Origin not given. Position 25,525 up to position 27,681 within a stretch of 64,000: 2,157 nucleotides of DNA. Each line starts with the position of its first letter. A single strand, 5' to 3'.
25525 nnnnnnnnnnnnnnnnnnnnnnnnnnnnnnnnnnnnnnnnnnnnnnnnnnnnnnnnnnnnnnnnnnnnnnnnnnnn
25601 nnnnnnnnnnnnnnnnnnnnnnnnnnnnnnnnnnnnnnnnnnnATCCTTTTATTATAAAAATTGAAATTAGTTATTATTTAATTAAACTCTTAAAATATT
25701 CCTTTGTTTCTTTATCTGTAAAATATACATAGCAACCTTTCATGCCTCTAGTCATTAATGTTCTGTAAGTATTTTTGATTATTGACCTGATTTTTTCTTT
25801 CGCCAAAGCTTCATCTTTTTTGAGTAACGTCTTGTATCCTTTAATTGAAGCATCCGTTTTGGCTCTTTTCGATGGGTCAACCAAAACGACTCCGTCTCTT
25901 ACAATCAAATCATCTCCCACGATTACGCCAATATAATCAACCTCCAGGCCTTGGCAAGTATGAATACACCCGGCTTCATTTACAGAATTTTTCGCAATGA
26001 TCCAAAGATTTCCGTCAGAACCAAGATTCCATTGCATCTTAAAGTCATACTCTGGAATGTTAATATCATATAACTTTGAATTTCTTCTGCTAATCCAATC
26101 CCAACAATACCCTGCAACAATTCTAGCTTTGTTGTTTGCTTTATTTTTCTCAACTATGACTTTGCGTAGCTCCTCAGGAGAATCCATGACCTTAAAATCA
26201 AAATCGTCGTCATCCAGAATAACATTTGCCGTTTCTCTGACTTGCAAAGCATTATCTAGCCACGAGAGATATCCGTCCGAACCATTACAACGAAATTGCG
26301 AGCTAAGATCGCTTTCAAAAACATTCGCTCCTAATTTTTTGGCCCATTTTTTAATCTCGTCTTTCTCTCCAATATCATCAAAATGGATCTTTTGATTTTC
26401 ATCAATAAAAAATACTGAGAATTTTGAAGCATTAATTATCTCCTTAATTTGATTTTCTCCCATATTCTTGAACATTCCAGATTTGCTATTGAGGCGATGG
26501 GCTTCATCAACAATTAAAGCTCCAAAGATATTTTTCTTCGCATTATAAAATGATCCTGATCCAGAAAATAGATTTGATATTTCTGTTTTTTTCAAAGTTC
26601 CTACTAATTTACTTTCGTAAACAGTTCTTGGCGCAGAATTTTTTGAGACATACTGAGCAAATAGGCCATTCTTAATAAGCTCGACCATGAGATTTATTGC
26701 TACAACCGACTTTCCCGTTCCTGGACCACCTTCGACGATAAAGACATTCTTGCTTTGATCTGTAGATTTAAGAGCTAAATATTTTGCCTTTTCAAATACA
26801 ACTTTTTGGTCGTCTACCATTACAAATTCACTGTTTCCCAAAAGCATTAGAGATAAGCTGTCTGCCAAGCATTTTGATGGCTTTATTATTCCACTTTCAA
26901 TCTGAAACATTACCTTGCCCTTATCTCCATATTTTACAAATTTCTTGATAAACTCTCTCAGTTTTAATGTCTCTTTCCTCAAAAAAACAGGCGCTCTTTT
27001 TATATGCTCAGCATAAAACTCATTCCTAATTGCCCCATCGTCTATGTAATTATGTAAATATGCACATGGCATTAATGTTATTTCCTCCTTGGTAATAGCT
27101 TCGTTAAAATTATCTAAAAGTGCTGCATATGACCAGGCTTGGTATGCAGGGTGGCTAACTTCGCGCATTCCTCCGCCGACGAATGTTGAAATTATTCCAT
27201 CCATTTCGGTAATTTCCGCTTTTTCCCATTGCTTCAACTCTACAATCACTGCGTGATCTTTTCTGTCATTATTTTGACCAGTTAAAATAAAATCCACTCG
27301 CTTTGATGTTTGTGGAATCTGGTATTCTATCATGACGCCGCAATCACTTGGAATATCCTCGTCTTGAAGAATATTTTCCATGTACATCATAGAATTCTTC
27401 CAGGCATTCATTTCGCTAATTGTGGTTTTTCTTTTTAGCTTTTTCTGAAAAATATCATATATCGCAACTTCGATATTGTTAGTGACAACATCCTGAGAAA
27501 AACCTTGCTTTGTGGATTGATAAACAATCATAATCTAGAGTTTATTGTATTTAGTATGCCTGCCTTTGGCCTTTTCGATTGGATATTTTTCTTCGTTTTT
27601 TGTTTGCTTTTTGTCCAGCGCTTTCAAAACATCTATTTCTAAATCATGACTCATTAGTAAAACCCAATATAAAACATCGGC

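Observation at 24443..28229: Six-gene candidate defence operon: MazE-like + MazG-like + DUF2075 Schlafen-like ATPase + TIR-like (ThsB/DUF1863) + multi-TM effector + small TM protein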

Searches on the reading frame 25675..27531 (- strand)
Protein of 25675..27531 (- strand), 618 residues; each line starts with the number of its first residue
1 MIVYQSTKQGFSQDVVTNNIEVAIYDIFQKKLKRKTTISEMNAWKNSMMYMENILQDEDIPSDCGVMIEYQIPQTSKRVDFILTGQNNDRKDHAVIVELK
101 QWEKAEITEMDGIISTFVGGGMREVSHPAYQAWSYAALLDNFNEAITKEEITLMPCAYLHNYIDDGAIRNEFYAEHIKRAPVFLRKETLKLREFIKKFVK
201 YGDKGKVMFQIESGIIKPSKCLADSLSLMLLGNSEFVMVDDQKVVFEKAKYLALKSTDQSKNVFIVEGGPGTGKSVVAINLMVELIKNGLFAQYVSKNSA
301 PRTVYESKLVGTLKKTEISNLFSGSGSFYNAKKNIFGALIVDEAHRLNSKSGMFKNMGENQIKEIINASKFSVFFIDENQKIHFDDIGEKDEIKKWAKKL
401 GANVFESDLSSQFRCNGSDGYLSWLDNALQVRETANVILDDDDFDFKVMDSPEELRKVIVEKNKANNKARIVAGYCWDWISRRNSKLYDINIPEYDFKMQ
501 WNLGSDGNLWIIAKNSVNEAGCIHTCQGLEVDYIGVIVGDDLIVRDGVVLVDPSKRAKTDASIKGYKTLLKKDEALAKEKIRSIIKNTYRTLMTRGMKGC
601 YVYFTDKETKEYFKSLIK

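Call 3: search_protein_families(library=pfam, proteins=[window:25675-27531:-], max_evalue=0.1)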
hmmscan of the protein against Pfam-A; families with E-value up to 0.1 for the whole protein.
window:25675-27531:- (618 aa): 17 families
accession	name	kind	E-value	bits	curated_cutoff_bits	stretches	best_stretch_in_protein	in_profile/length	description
PF09848.15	SLFN-g3_helicase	-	5.9e-106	355.2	24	1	261-606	1-354/354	Schlafen group 3, DNA/RNA helicase domain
PF04851.21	ResIII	-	1.3e-05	25.6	22.5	1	326-369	116-150/164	Type III restriction enzyme, res subunit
PF13401.12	AAA_22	-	0.00026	21.8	27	1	259-373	3-118/130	AAA domain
PF24883.2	NPHP3_N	-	0.00049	20.8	24.8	1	245-294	6-55/164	Nephrocystin 3, N-terminal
PF20720.3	nSTAND3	-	0.0016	18.6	27.2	1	258-294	14-50/155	Novel STAND NTPase 3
PF00158.32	Sigma54_activat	-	0.0035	17.5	20.2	1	253-350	15-108/168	Sigma-54 interaction domain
PF01695.23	IstB_IS21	-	0.0044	17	24.1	1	251-299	83-130/238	IstB-like ATP binding protein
PF07088.17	GvpD_P-loop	-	0.0065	16.8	24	1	262-322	11-72/189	GvpD gas vesicle protein, P-loop domain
PF00270.35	DEAD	-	0.0065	16.7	26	0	337-360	119-140/167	DEAD/DEAH box helicase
PF13086.12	AAA_11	-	0.007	16.6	27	1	253-293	9-45/257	AAA domain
PF06309.17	Torsin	-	0.01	16.4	27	1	258-314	50-106/127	Torsin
PF13245.12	AAA_19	-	0.013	16.1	25.1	1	259-289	9-39/134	AAA domain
PF00580.27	UvrD-helicase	-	0.017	15.2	23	1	259-289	11-41/271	UvrD/REP helicase N-terminal domain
PF25199.1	nSTAND_NTPase5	-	0.035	14.4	34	0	254-301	34-82/145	Novel STAND NTPase 5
PF02562.22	PhoH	-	0.047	13.6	27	0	260-295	18-53/205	PhoH-like protein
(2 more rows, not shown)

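Call 4: search_protein_families(library=padloc, proteins=[window:25675-27531:-], max_evalue=0.1)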
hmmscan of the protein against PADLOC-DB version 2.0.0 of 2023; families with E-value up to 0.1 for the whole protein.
window:25675-27531:- (618 aa): 4 families
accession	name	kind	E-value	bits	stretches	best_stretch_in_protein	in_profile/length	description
PDLC05014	PDC-S41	-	8.8e-15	52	2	358-603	392-622/657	-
PDLC02372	Nhi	-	5.4e-10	36.5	1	256-416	197-331/470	-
PDLC02350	AbiO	-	5.6e-10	36.6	1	234-416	175-329/468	AbiO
PDLC04140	mad8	-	0.011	13.2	1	262-299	28-67/314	mads_8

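Call 6: search_protein_families(library=ncbifam, proteins=[window:25675-27531:-], max_evalue=0.01)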
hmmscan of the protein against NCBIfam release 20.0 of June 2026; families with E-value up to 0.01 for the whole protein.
window:25675-27531:- (618 aa): 4 families
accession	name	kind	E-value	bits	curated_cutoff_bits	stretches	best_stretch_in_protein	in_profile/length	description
NF038214.1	IS21_help_AAA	equivalog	0.0033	17.2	200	1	258-314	88-143/232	IS21-like element helper ATPase IstB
TIGR01448.2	helicase_RecD2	equivalog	0.0047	15.1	500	0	244-287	315-356/713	SF1B family DNA helicase RecD2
TIGR01447.1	recD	equivalog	0.0056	15.3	310.15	0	260-287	162-189/597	exodeoxyribonuclease V subunit alpha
NF041254.1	motor_HelR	exception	0.0089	14.3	750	0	259-280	199-220/706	RNA polymerase recycling motor ATPase HelR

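Call 18: find_homologous_proteins(query=window:25675-27531:-)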
Query window:25675-27531:- (618 aa): 8000 proteins with E <= 0.001 among 8000 candidates; the best 120 are listed.
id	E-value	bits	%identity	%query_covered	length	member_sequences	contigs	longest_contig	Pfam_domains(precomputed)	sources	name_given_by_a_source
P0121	0.0e+0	1392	100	100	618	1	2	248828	PF09848.16,PF04851.22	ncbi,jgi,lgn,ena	ncbi:MAG: DUF2075 domain-containing protein [Parcubacteria group bacterium]|jgi:hypothetical protein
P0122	0.0e+0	1111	78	100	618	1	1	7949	PF09848.16,PF04851.22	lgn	-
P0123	0.0e+0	1110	77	100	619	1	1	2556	PF13401.13,PF09848.16,PF04851.22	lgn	-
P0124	0.0e+0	1087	77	100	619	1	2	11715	PF13401.13,PF09848.16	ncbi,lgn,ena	ncbi:MAG: DUF2075 domain-containing protein [Patescibacteria group bacterium]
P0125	0.0e+0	1085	75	100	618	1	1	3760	PF13401.13,PF09848.16,PF04851.22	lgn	-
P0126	0.0e+0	1080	76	100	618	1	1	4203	PF09848.16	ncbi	-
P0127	0.0e+0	1079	75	100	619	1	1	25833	PF13401.13,PF09848.16,PF04851.22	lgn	-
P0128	0.0e+0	1077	74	100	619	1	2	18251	PF09848.16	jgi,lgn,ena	-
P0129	0.0e+0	1077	75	100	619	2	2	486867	PF13401.13,PF09848.16,PF04851.22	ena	-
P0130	0.0e+0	1069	75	100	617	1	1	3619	PF09848.16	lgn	-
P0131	0.0e+0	1065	75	100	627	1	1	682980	PF13401.13,PF09848.16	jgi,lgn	jgi:DUF2075 family protein/broad-specificity NMP kinase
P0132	0.0e+0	1058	74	100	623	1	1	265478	PF09848.16,PF04851.22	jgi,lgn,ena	-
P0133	0.0e+0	1053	74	100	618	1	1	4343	PF13401.13,PF09848.16,PF04851.22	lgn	-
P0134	0.0e+0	1051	74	100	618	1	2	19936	PF09848.16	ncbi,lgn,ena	-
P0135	0.0e+0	1049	73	100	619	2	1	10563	PF09848.16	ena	-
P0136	0.0e+0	1048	74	100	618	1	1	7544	PF13401.13,PF09848.16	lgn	-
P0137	0.0e+0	1047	74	100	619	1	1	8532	PF09848.16,PF04851.22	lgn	-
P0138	0.0e+0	1047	74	100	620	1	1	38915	PF13401.13,PF09848.16,PF04851.22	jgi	jgi:uncharacterized protein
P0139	0.0e+0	1047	73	100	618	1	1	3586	PF09848.16,PF04851.22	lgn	-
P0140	0.0e+0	1045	73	100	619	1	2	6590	PF09848.16,PF04851.22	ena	-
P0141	0.0e+0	1041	73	100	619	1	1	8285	PF13401.13,PF09848.16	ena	-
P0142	0.0e+0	1036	73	100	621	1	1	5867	PF09848.16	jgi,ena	-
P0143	0.0e+0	1036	73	100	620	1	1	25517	PF09848.16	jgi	jgi:uncharacterized protein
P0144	0.0e+0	1033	74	100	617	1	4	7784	PF09848.16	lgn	-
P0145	0.0e+0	1031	71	100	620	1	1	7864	PF13401.13,PF09848.16,PF04851.22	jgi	jgi:uncharacterized protein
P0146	0.0e+0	1022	72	100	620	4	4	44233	PF09848.16,PF04851.22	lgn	-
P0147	0.0e+0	1021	72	100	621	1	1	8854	PF13401.13,PF09848.16,PF04851.22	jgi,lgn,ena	-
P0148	0.0e+0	1017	70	100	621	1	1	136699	PF09848.16,PF04851.22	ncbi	-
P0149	0.0e+0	1016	72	100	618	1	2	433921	PF13401.13,PF09848.16,PF04851.22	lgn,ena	-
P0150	0.0e+0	1015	72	100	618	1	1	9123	PF09848.16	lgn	-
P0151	0.0e+0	1014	69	100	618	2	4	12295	PF13401.13,PF09848.16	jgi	jgi:uncharacterized protein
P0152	0.0e+0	1013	71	100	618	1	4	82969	PF09848.16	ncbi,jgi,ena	-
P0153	2.0e-297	1006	70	100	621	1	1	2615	PF13401.13,PF09848.16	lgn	-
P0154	4.2e-295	998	72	99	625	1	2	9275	PF13401.13,PF09848.16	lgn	-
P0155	5.1e-295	998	71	100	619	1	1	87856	PF13401.13,PF09848.16,PF04851.22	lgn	-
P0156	3.0e-294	995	70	100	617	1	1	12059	PF09848.16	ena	-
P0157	7.2e-294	994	71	100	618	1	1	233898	PF13401.13,PF09848.16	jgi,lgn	jgi:DUF2075 family protein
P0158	1.2e-288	977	68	100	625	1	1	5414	PF09848.16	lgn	-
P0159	1.2e-285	967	72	92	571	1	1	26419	PF13401.13,PF09848.16,PF04851.22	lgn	-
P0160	7.6e-285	964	68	100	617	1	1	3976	PF13401.13,PF09848.16,PF04851.22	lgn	-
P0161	5.7e-281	951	68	99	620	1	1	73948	PF13401.13,PF09848.16,PF04851.22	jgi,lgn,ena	-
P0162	3.0e-280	949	66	100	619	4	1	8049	PF09848.16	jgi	jgi:DUF2075 family protein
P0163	6.0e-280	948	66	99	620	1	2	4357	PF09848.16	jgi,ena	-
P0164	3.3e-279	946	66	100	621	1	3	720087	PF09848.16,PF04851.22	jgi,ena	-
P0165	7.5e-279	944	66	100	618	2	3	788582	PF13401.13,PF09848.16,PF04851.22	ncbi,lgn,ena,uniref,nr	ncbi:DUF2075 domain-containing protein [Elizabethkingia bruuniana]|uniref:DUF2075 domain-containing 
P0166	1.1e-278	944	66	100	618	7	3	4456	PF09848.16,PF04851.22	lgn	-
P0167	2.1e-278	943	66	100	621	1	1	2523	PF09848.16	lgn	-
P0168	4.2e-278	942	66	99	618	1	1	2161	PF13401.13,PF09848.16,PF04851.22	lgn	-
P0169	6.5e-278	941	64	100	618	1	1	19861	PF09848.16,PF04851.22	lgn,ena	-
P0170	2.9e-277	939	70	92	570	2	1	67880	PF09848.16,PF04851.22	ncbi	-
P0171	3.0e-277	939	65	100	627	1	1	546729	PF09848.16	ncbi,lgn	-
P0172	7.3e-277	938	66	99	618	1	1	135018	PF13086.13,PF09848.16,PF20720.4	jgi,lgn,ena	-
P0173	1.0e-276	937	65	100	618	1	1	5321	PF09848.16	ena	-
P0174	5.1e-276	935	65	100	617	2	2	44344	PF13401.13,PF09848.16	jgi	jgi:hypothetical protein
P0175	6.8e-276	935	66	100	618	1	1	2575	PF09848.16,PF04851.22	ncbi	-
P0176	1.0e-275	934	65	100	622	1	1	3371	PF09848.16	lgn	-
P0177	2.0e-275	933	65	100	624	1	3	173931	PF09848.16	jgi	jgi:DUF2075 family protein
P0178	2.3e-275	933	65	100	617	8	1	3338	PF13401.13,PF09848.16,PF04851.22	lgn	-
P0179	5.3e-275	932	66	100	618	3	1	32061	PF13245.13,PF09848.16,PF04851.22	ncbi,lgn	ncbi:MAG: DUF2075 domain-containing protein [Patescibacteria group bacterium]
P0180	7.8e-275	931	65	100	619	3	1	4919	PF09848.16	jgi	jgi:hypothetical protein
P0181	9.2e-275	931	65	100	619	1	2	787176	PF09848.16,PF04851.22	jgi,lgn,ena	-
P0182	1.1e-274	931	65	100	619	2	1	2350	PF09848.16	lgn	-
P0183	1.1e-274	931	66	100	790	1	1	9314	PF00717.29,PF09848.16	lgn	-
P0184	1.1e-274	931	65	100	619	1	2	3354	PF09848.16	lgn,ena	-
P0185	2.4e-274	929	66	100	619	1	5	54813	PF09848.16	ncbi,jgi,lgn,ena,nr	ncbi:MAG: DUF2075 domain-containing protein [Candidatus Pacebacteria bacterium]|nr:DUF2075 domain-co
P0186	3.1e-274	929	65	100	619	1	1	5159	PF09848.16,PF04851.22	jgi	-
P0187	3.2e-274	929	64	100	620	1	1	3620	PF09848.16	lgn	-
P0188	3.5e-274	929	65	100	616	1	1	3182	PF09848.16,PF04851.22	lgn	-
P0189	5.5e-274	928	65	100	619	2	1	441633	PF09848.16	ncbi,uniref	ncbi:DUF2075 family protein [Flavobacterium sp. 28YEA47A]|uniref:DNA/RNA helicase domain-containing 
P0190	6.2e-274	928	65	100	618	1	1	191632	PF13401.13,PF09848.16,PF04851.22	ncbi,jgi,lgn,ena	ncbi:MAG: DUF2075 domain-containing protein [Patescibacteria group bacterium]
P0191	6.6e-274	928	65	100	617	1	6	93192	PF13401.13,PF09848.16,PF04851.22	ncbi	-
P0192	8.9e-274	928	65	100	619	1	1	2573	PF09848.16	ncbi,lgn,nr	ncbi:MAG: DUF2075 domain-containing protein [Spirochaetia bacterium]|nr:DUF2075 domain-containing pr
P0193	9.5e-274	928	65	100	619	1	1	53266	PF13401.13,PF09848.16,PF04851.22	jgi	jgi:DUF2075 family protein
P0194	9.5e-274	928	65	100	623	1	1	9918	PF09848.16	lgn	-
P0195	1.2e-273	927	66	100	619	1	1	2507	PF09848.16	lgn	-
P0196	1.3e-273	927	66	99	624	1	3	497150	PF00158.33,PF09848.16,PF04851.22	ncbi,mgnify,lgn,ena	mgnify:CR=1 FL=1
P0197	1.4e-273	927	65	100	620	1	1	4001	PF13401.13,PF09848.16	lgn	-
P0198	2.1e-273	926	64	100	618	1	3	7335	PF13401.13,PF09848.16,PF04851.22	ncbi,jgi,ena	-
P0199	2.5e-273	926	65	100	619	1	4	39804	PF09848.16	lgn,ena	-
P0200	2.6e-273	926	65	100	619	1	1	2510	PF09848.16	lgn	-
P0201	3.1e-273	926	65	100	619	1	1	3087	PF09848.16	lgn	-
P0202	3.7e-273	926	65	100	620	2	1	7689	PF09848.16,PF06309.18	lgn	-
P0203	4.4e-273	925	65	100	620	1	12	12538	PF09848.16,PF06309.18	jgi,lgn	jgi:hypothetical protein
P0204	5.1e-273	925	64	100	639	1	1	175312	PF09848.16,PF04851.22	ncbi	ncbi:MAG: DNA/RNA helicase domain-containing protein [Adhaeribacter sp.]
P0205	7.6e-273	925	64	99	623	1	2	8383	PF09848.16,PF04851.22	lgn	-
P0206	8.6e-273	924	65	100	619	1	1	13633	PF09848.16,PF04851.22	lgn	-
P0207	9.6e-273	924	65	100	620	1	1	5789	PF09848.16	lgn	-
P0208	1.1e-272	924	64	100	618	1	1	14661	PF09848.16,PF04851.22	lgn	-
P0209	1.2e-272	924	65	100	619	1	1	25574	PF09848.16,PF04851.22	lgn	-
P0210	1.4e-272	924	64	100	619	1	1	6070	PF13401.13,PF09848.16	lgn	-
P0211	1.4e-272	924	64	100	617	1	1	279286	PF09848.16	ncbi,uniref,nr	ncbi:DUF2075 domain-containing protein [Chryseobacterium soli]|uniref:DUF2075 domain-containing prot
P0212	1.6e-272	923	64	100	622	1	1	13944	PF09848.16,PF04851.22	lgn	-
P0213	1.9e-272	923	64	100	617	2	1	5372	PF13401.13,PF09848.16,PF04851.22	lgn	-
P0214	2.5e-272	923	64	100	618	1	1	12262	PF09848.16,PF04851.22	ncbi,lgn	-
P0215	2.8e-272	923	65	99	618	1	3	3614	PF09848.16,PF04851.22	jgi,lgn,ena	-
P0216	4.0e-272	922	63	100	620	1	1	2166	PF13401.13,PF09848.16,PF04851.22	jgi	jgi:DUF2075 family protein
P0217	4.2e-272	922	65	100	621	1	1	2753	PF13401.13,PF09848.16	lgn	-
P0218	4.3e-272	922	64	100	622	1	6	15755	PF13401.13,PF09848.16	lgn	-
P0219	4.6e-272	922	64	99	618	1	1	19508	PF13401.13,PF09848.16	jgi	jgi:DUF2075 family protein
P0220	5.3e-272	922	63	100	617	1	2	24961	PF13401.13,PF09848.16,PF04851.22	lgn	-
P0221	6.5e-272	921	64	100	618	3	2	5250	PF13401.13,PF09848.16,PF04851.22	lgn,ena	-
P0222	7.6e-272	921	64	100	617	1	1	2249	PF09848.16,PF04851.22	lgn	-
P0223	8.4e-272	921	64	100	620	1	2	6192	PF13401.13,PF09848.16,PF04851.22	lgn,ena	-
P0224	1.1e-271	921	64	100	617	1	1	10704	PF09848.16,PF04851.22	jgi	-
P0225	1.3e-271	921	64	99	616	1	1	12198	PF09848.16,PF04851.22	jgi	jgi:DUF2075 family protein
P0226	1.3e-271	920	63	100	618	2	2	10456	PF09848.16,PF04851.22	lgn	-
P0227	1.3e-271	920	65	100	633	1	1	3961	PF09848.16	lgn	-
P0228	1.4e-271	920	64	100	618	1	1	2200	PF09848.16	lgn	-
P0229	1.4e-271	920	65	100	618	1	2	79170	PF09848.16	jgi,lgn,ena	-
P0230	2.0e-271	920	64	100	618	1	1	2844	PF09848.16,PF04851.22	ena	-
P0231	3.5e-271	919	64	100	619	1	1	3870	PF13401.13,PF09848.16,PF04851.22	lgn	-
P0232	5.0e-271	919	65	100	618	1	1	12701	PF09848.16,PF04851.22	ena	-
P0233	5.0e-271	919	62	100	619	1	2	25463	PF09848.16,PF04851.22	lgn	-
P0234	7.7e-271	918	64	100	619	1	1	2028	PF09848.16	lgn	-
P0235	8.0e-271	918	65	100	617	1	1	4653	PF13401.13,PF09848.16,PF04851.22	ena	-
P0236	8.7e-271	918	64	100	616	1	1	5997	PF09848.16,PF04851.22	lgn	-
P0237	1.1e-270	917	64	100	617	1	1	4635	PF13401.13,PF09848.16,PF04851.22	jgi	-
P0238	1.6e-270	917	65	100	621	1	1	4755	PF13401.13,PF09848.16,PF06309.18,PF04851.22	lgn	-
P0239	1.8e-270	917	64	100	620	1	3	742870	PF09848.16,PF04851.22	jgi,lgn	jgi:DUF2075 family protein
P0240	2.2e-270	916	64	100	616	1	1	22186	PF09848.16,PF04851.22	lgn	-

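Call 19: find_encoding_contigs(protein=P0129, flank=5000, max_places=2)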
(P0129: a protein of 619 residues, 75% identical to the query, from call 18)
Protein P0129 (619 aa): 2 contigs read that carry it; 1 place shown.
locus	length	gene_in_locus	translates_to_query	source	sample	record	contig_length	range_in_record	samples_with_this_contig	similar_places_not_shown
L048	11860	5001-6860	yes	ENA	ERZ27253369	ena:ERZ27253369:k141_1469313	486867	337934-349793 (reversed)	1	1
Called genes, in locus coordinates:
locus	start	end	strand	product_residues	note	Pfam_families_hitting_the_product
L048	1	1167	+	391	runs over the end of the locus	PF00091:Tubulin, PF12327:FtsZ_C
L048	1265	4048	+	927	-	PF28492:Beta_helix_4, PF07819:PGAP1, PF00561:Abhydrolase_1 (weak), PF01674:Lipase_2 (weak), PF02089:Palm_thioest (weak), PF02450:LCAT, PF24096:DUF7379 (weak)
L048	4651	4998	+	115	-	PF12643:MazG-like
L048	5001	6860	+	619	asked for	PF04851:ResIII (faint), PF09848:SLFN-g3_helicase, PF13401:AAA_22 (weak)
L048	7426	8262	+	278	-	PF02498:Bro-N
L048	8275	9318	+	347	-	PF09587:PGA_cap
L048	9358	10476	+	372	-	PF07907:YibE_F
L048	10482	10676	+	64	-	PF09962:DUF2196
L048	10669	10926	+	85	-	PF01541:GIY-YIG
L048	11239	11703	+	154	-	PF22811:Zn_ribbon_NrdR, PF03477:ATP-cone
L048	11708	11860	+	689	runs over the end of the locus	PF03477:ATP-cone, PF13597:NRDD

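Call 20: find_encoding_contigs(protein=P0165, flank=5000, max_places=2)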
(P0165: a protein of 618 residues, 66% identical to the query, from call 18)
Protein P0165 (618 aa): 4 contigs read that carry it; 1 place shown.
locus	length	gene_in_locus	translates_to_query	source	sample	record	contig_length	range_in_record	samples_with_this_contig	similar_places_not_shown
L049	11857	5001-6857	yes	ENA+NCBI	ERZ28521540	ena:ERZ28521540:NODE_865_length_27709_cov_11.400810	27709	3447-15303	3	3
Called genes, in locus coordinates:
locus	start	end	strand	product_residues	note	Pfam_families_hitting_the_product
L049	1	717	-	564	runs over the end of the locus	PF03235:GmrSD_N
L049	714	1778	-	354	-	-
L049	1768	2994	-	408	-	PF13175:AAA_15, PF13304:AAA_21, PF12476:DUF3696 (weak)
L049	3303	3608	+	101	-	PF22679:T1R_D3-like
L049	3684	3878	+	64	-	-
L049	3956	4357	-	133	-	-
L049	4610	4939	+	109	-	PF08761:dUTPase_2 (weak), PF12643:MazG-like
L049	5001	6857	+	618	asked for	PF13401:AAA_22 (faint), PF04851:ResIII (faint), PF09848:SLFN-g3_helicase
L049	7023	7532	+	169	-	-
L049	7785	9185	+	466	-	-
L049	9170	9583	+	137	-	-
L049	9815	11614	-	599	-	-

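Call 21: find_encoding_contigs(protein=P0132, flank=5000, max_places=2)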
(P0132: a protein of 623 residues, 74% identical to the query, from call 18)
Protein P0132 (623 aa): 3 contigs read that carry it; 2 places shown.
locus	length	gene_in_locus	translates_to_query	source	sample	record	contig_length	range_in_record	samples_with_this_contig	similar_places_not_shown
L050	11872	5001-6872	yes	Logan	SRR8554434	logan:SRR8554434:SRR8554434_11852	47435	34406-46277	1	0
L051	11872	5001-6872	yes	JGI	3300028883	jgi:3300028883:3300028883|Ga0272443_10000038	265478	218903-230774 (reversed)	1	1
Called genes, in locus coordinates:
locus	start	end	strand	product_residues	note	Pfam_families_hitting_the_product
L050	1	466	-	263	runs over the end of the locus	-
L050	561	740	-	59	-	-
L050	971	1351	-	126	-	-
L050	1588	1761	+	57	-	-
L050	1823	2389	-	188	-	-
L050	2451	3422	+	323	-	PF01018:GTP1_OBG, PF01926:MMR_HSR1, PF02421:FeoB_N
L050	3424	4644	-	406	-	PF00933:Glyco_hydro_3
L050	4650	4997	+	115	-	PF03819:MazG (weak), PF12643:MazG-like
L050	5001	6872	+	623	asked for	PF04851:ResIII (faint), PF09848:SLFN-g3_helicase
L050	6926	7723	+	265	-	-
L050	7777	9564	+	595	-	-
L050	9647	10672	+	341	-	-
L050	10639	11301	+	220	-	PF00156:Pribosyltran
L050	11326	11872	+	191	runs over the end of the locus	PF00800:PDT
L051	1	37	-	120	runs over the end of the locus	-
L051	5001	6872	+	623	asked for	PF04851:ResIII (faint), PF09848:SLFN-g3_helicase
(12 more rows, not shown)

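Call 50: find_related_loci(query=A3, collection=metagenome_contigs, flank=5000)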
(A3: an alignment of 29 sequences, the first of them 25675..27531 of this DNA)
Query A3 (618 aa) in metagenome_contigs; peptide patterns used: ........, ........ (x = any residue, [..] = any of these).
600 stretches matched a pattern (row limit reached: there are more); 587 encode a relative of the query (tblastn E <= 1e-3); the best 80 are kept; 80 distinct loci.
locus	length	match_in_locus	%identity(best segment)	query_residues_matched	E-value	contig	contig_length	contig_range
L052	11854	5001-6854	74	1-618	0e+0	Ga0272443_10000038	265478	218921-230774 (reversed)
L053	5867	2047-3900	73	1-617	0e+0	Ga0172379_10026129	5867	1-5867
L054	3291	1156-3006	70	1-617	0e+0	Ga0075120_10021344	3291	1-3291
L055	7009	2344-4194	65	1-617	0e+0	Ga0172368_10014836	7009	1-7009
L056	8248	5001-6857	64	1-618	0e+0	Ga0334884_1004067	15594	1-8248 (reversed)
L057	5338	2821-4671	63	1-617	0e+0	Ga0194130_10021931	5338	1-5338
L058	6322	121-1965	64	1-616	0e+0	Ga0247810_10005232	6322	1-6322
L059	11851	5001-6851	62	1-617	0e+0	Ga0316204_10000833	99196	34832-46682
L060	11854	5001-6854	62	1-617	0e+0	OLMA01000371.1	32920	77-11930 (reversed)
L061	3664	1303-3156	62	1-618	0e+0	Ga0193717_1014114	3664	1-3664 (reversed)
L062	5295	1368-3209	62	1-614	0e+0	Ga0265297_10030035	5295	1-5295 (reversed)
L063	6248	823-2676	62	1-618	0e+0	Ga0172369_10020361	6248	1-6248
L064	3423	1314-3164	63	1-617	0e+0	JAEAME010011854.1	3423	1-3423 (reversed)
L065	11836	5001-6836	60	1-614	0e+0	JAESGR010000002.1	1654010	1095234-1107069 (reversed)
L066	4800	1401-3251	61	1-617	0e+0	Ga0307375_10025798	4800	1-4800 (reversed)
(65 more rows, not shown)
